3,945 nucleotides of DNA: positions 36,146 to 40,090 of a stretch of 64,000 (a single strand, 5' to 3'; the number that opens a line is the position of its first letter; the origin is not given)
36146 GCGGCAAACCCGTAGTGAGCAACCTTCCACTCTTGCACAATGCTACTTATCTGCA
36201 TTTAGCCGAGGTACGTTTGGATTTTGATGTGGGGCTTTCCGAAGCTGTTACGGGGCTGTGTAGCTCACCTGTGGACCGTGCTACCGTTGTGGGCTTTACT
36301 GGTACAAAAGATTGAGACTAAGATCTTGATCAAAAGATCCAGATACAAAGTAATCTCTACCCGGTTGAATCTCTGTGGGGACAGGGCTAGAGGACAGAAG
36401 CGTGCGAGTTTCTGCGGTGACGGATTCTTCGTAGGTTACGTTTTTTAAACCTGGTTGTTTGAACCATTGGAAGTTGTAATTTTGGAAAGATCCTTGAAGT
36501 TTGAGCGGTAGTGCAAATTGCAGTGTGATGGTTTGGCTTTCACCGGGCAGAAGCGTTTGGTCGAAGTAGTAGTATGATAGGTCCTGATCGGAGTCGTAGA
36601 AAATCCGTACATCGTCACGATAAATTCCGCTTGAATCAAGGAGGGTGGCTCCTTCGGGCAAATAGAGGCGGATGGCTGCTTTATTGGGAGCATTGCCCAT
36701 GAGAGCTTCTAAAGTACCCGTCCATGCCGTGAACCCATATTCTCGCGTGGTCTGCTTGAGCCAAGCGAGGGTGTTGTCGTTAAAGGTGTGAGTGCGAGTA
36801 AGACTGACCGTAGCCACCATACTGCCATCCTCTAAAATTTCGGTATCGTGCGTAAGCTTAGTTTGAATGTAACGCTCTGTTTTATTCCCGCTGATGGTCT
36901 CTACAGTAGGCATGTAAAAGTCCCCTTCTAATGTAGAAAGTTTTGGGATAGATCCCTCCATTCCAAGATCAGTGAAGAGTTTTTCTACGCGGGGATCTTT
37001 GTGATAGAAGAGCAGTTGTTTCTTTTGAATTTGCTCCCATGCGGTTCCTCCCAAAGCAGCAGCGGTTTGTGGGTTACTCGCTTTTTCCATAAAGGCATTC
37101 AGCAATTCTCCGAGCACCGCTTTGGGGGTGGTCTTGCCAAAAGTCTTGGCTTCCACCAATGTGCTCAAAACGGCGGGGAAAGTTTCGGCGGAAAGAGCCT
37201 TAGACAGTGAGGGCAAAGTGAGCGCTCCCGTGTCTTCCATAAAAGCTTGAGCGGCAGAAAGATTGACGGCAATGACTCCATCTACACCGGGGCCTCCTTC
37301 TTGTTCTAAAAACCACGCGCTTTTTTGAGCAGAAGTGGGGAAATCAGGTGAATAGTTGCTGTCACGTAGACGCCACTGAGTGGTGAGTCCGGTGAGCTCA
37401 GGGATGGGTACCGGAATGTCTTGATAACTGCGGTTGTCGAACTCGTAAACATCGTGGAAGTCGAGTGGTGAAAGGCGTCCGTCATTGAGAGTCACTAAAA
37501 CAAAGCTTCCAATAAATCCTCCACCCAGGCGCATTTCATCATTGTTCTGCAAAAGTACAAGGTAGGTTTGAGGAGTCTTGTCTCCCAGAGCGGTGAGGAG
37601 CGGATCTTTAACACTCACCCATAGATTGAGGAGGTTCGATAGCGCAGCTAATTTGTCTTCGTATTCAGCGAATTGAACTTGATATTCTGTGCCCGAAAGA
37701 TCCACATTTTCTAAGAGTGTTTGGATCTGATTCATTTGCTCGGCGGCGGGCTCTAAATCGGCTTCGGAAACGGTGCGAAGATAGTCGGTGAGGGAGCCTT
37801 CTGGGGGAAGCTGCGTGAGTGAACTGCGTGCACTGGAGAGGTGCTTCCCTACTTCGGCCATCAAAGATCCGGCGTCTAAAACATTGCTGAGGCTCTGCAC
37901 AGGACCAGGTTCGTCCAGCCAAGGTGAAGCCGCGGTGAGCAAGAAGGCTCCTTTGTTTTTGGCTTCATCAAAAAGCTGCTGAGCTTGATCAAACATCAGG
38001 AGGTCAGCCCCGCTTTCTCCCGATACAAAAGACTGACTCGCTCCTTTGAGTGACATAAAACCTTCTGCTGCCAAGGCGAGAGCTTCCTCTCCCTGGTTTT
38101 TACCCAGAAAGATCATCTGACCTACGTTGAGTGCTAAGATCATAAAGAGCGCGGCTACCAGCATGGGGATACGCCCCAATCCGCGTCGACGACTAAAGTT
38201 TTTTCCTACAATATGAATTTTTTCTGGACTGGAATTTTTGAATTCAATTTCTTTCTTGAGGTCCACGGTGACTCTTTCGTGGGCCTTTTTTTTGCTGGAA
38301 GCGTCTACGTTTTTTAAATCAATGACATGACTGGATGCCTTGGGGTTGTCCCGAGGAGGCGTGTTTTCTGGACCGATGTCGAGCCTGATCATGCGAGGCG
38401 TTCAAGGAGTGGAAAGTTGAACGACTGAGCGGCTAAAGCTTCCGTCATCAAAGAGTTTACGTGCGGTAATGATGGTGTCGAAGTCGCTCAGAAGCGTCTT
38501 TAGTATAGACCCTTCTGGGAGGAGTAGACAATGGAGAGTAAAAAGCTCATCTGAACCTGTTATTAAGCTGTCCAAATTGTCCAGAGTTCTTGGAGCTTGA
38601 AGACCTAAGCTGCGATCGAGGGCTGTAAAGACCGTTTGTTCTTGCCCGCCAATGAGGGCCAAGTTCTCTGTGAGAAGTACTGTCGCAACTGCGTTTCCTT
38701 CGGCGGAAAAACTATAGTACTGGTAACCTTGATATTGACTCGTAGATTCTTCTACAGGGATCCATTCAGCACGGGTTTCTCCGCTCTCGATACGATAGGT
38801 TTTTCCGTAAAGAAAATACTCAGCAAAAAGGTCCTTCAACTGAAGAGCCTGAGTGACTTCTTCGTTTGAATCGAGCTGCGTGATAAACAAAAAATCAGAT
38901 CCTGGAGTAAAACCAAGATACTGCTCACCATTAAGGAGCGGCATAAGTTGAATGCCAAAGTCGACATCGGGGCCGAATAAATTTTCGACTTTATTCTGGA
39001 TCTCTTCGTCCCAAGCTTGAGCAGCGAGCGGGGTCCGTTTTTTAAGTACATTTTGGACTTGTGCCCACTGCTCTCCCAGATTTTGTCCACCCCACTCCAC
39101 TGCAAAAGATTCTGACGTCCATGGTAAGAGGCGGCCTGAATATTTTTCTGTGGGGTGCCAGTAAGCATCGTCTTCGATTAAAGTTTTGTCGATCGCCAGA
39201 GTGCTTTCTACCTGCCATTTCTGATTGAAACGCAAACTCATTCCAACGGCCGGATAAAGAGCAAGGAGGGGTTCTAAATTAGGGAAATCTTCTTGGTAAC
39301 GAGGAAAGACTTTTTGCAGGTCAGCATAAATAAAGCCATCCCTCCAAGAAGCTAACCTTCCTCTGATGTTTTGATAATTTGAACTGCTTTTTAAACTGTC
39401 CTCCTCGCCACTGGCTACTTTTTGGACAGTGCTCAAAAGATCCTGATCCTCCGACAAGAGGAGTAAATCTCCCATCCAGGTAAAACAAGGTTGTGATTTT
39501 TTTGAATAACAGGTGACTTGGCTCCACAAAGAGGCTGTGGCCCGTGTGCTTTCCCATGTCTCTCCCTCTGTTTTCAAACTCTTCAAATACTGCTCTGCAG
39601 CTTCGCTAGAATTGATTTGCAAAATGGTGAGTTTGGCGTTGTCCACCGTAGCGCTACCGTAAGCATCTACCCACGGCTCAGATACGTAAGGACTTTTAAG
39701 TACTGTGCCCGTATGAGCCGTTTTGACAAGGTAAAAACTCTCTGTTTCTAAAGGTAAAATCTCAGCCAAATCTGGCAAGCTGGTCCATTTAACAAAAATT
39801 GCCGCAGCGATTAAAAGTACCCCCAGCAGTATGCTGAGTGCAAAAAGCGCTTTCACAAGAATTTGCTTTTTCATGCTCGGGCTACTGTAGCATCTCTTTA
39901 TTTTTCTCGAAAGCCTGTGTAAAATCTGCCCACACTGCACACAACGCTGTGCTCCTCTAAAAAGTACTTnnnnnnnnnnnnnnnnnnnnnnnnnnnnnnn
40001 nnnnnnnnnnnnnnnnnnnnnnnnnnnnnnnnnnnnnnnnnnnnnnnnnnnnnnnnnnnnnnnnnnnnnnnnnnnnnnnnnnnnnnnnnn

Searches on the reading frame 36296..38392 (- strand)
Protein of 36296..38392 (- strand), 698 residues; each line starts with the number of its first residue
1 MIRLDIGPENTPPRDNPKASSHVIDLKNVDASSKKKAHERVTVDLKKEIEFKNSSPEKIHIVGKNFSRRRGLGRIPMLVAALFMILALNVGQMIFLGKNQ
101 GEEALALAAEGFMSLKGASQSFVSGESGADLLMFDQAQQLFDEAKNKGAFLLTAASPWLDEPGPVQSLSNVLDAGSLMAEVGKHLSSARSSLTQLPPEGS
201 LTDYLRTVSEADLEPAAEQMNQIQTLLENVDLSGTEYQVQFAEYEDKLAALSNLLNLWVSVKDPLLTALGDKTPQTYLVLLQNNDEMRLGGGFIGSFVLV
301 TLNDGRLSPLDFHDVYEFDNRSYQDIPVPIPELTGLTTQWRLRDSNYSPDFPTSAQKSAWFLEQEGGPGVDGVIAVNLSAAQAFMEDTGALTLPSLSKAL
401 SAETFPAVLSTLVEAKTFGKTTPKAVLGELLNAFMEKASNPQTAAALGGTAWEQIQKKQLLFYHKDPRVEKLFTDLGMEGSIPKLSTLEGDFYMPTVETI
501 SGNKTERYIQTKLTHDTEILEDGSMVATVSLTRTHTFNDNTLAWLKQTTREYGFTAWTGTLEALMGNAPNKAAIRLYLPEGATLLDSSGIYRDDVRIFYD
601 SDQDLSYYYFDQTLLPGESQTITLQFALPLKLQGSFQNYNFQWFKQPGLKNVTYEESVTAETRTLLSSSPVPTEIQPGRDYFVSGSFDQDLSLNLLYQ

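Call 15: search_protein_families(library=pfam, proteins=[window:36296-38392:-], max_evalue=0.00001)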
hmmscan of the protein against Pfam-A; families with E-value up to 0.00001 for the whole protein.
window:36296-38392:- (698 aa): 1 family
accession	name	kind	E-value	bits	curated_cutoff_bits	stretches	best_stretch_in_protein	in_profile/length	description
PF13196.11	DUF4012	-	2.6e-24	86.8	28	1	274-406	3-137/144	Protein of unknown function (DUF4012)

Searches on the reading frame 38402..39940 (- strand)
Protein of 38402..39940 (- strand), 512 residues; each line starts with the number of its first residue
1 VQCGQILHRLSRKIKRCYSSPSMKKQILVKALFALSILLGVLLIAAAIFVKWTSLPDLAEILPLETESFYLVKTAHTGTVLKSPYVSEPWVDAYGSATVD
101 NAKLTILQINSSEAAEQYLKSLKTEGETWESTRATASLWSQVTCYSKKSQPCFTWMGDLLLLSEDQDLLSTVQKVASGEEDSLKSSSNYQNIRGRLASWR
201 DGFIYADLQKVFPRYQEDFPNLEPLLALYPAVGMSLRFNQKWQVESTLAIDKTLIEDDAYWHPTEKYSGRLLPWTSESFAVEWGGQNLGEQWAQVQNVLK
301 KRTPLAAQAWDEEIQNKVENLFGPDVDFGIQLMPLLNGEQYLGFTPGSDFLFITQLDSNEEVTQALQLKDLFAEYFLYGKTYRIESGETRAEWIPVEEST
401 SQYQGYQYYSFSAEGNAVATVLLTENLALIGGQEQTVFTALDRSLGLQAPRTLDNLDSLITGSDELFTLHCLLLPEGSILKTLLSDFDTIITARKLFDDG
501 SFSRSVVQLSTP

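Call 15: search_protein_families(library=pfam, proteins=[window:38402-39940:-], max_evalue=0.00001)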
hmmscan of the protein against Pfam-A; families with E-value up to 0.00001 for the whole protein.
window:38402-39940:- (512 aa): 1 family
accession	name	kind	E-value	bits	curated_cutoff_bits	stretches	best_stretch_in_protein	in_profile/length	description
PF11832.13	DUF3352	-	4.9e-08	32.5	26.8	1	101-426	123-455/536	Protein of unknown function (DUF3352)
